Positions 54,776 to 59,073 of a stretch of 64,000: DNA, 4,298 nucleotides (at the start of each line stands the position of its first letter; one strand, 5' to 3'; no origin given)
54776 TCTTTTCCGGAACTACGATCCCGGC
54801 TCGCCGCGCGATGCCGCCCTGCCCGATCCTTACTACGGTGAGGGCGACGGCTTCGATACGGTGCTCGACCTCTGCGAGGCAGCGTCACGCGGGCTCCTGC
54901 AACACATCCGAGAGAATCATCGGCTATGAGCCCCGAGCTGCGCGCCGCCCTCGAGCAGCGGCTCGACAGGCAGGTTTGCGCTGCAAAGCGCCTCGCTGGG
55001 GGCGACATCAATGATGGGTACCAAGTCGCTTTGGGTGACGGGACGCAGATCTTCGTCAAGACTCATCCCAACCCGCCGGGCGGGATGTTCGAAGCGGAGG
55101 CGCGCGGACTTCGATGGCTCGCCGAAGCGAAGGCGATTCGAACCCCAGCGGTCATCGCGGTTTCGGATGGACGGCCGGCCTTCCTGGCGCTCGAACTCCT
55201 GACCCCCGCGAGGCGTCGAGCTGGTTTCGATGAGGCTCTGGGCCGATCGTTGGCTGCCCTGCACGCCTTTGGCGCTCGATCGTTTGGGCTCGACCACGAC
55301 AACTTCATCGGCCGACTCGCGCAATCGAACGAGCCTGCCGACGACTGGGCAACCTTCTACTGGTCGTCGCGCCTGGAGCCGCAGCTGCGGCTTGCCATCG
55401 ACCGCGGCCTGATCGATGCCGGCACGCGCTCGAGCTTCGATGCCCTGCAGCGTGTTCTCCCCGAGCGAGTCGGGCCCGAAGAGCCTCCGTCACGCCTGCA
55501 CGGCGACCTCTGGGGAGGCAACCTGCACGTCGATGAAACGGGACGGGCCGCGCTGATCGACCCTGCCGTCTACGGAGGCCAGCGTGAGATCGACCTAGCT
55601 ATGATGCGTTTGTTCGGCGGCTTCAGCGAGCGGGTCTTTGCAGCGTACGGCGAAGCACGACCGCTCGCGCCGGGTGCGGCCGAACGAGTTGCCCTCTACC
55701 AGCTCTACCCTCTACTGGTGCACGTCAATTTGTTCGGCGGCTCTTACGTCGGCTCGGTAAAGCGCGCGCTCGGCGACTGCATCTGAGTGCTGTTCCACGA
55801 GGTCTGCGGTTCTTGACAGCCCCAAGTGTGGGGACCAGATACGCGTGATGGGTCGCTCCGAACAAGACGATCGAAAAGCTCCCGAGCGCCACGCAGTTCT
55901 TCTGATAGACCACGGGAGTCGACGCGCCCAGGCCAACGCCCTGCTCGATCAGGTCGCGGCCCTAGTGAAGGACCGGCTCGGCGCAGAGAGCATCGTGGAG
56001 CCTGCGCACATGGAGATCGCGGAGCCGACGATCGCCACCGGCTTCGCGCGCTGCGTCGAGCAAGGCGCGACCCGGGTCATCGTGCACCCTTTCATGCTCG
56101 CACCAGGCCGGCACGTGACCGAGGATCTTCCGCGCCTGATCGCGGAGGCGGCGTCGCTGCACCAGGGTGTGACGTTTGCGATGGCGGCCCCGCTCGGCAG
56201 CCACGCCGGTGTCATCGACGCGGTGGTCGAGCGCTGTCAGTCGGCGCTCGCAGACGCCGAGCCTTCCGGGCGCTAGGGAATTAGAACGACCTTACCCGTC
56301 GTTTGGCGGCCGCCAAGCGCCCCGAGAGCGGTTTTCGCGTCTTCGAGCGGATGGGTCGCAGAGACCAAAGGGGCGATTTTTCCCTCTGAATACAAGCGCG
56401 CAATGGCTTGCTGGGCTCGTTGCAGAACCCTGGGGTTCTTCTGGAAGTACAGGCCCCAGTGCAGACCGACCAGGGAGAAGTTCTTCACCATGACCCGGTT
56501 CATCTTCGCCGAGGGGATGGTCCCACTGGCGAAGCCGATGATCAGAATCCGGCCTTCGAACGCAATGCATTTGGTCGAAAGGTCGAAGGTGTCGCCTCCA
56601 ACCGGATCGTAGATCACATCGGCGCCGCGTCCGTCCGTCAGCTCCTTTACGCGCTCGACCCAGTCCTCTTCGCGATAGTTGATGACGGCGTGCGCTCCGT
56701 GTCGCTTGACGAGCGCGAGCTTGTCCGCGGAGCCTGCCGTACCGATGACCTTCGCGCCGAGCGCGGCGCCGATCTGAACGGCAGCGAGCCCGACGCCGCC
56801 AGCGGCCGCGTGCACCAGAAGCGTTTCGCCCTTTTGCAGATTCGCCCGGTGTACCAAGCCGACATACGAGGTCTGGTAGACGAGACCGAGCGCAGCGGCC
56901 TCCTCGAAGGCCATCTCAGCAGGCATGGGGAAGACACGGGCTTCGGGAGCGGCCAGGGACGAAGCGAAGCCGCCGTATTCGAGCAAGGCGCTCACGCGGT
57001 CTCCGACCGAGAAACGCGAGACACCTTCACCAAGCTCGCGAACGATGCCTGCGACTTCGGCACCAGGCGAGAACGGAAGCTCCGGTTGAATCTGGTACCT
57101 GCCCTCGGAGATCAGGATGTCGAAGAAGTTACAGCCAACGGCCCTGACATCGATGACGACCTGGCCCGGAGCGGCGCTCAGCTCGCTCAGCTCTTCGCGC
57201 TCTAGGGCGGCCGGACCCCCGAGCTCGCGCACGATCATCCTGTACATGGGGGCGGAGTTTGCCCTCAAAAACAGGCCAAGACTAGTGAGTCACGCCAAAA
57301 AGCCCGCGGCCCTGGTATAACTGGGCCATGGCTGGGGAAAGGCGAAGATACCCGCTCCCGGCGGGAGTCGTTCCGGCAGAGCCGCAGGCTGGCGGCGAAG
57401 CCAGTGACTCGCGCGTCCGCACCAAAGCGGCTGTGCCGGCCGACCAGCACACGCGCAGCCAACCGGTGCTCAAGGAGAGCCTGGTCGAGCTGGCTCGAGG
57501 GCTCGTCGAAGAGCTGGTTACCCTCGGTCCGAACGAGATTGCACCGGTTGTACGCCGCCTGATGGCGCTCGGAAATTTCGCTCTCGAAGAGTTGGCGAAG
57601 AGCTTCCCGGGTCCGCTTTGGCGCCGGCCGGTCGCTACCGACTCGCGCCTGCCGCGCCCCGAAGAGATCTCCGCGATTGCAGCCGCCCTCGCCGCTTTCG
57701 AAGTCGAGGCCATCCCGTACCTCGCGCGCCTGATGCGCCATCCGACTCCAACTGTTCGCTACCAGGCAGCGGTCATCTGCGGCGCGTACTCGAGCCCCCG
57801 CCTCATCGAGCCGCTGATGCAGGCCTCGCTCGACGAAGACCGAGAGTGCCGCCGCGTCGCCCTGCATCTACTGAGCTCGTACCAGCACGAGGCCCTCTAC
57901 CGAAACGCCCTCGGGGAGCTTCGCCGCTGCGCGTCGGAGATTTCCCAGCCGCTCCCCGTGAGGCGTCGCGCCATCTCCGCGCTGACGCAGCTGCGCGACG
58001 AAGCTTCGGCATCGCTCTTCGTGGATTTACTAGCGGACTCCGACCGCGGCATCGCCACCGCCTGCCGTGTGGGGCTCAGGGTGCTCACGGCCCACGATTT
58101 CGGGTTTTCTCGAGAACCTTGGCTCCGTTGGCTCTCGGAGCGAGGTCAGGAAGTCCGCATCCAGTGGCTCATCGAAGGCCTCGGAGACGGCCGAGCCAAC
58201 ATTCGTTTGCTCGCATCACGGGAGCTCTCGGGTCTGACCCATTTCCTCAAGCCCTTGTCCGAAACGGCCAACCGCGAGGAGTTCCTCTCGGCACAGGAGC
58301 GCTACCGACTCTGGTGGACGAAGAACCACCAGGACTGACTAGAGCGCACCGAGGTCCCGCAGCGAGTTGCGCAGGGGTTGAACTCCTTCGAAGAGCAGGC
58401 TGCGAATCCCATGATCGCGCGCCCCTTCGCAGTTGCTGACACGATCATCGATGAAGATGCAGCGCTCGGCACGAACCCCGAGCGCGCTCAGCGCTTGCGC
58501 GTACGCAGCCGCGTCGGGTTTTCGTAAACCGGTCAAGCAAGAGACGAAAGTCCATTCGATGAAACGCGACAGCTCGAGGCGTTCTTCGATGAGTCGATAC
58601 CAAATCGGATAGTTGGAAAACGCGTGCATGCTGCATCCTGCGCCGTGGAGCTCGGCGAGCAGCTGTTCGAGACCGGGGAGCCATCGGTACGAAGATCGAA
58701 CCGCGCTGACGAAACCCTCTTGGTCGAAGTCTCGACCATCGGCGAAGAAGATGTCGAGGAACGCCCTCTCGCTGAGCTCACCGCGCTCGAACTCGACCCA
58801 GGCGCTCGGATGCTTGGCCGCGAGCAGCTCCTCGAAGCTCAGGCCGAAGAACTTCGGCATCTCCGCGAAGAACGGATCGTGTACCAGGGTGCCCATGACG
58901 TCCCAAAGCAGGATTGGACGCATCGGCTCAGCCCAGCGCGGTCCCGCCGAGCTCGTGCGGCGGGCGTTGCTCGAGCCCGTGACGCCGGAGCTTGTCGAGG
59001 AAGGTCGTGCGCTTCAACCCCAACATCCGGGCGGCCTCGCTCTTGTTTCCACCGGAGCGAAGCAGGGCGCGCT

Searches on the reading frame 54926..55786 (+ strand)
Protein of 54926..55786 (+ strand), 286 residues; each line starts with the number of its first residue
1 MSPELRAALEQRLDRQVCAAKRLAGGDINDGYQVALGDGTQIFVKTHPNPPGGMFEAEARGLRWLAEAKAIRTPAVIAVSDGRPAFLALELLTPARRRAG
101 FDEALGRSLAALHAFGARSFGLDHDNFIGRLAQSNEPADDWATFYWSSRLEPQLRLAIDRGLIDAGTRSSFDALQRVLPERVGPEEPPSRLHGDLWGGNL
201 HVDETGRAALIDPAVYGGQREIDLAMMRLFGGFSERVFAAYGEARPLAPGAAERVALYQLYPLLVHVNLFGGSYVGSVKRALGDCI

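Call 68: search_protein_families(library=pfam, proteins=[window:54926-55786:+], max_evalue=0.00001)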
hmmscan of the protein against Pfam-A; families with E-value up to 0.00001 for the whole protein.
window:54926-55786:+ (286 aa): 2 families
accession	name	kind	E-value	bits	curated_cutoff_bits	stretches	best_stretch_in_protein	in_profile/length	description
PF03881.20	Fructosamin_kin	-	1.5e-70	238.2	22.4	1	10-285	10-285/288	Fructosamine kinase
PF01636.29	APH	-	2.4e-14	54.1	23.2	1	21-244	3-228/239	Phosphotransferase enzyme family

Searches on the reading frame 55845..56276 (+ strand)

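Call 68: search_protein_families(library=pfam, proteins=[window:55845-56276:+], max_evalue=0.00001)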
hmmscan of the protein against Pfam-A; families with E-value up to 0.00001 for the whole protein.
window:55845-56276:+ (143 aa): 1 family
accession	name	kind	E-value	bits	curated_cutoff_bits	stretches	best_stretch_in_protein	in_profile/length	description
PF01903.22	CbiX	-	2e-26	92.8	22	1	23-128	1-105/106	CbiX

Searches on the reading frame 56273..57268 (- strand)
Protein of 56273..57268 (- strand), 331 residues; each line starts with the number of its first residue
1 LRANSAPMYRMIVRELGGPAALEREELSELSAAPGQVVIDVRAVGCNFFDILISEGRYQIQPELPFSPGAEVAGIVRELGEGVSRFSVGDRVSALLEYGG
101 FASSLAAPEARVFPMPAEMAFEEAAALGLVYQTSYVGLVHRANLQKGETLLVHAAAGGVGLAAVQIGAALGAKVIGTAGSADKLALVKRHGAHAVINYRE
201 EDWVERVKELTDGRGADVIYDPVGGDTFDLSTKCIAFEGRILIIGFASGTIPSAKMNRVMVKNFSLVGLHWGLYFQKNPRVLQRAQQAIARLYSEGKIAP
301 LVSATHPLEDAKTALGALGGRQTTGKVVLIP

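Call 68: search_protein_families(library=pfam, proteins=[window:56273-57268:-], max_evalue=0.00001)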
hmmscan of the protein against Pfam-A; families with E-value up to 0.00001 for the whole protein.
window:56273-57268:- (331 aa): 3 families
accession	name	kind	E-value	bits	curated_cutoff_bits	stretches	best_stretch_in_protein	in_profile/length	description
PF00107.32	ADH_zinc_N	-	1.3e-33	116.1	31.8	1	158-284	1-126/129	Zinc-binding dehydrogenase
PF13602.12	ADH_zinc_N_2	-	2e-23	84.3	27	1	191-329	2-134/134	Zinc-binding dehydrogenase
PF08240.17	ADH_N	-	1.3e-15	57.9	23.5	1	34-116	2-103/104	Alcohol dehydrogenase GroES-like domain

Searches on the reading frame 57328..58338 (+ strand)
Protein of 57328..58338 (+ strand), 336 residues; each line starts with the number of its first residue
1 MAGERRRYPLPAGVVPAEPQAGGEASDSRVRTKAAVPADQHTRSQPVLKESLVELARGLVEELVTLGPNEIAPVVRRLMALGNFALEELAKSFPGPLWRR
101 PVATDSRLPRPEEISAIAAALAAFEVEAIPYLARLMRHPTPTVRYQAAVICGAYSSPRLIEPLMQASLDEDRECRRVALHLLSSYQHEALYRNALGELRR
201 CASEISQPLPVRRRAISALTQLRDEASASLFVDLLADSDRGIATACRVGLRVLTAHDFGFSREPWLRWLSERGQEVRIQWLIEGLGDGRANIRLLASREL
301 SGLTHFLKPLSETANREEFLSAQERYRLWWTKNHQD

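Call 68: search_protein_families(library=pfam, proteins=[window:57328-58338:+], max_evalue=0.00001)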
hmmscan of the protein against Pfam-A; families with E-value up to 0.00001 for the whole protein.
window:57328-58338:+ (336 aa): 2 families
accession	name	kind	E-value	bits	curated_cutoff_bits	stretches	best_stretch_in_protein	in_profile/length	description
PF13646.12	HEAT_2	-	4.4e-12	46.6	27.7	1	111-182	14-87/88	HEAT repeats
PF03130.22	HEAT_PBS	-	2e-06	28.2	20.9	0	211-237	1-27/27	PBS lyase HEAT-like repeat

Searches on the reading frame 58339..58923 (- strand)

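Call 68: search_protein_families(library=pfam, proteins=[window:58339-58923:-], max_evalue=0.00001)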
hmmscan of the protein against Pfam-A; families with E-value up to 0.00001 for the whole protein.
window:58339-58923:- (194 aa): 3 families
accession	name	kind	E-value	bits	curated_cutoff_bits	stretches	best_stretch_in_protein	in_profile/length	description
PF00702.32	Hydrolase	-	1.2e-13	52.3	26.4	1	45-172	50-191/191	haloacid dehalogenase-like hydrolase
PF13419.12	HAD_2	-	1.4e-06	29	23.8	1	78-176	77-176/178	Haloacid dehalogenase-like hydrolase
PF13242.12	Hydrolase_like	-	6.4e-06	26.4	22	1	133-177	2-47/75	HAD-hyrolase-like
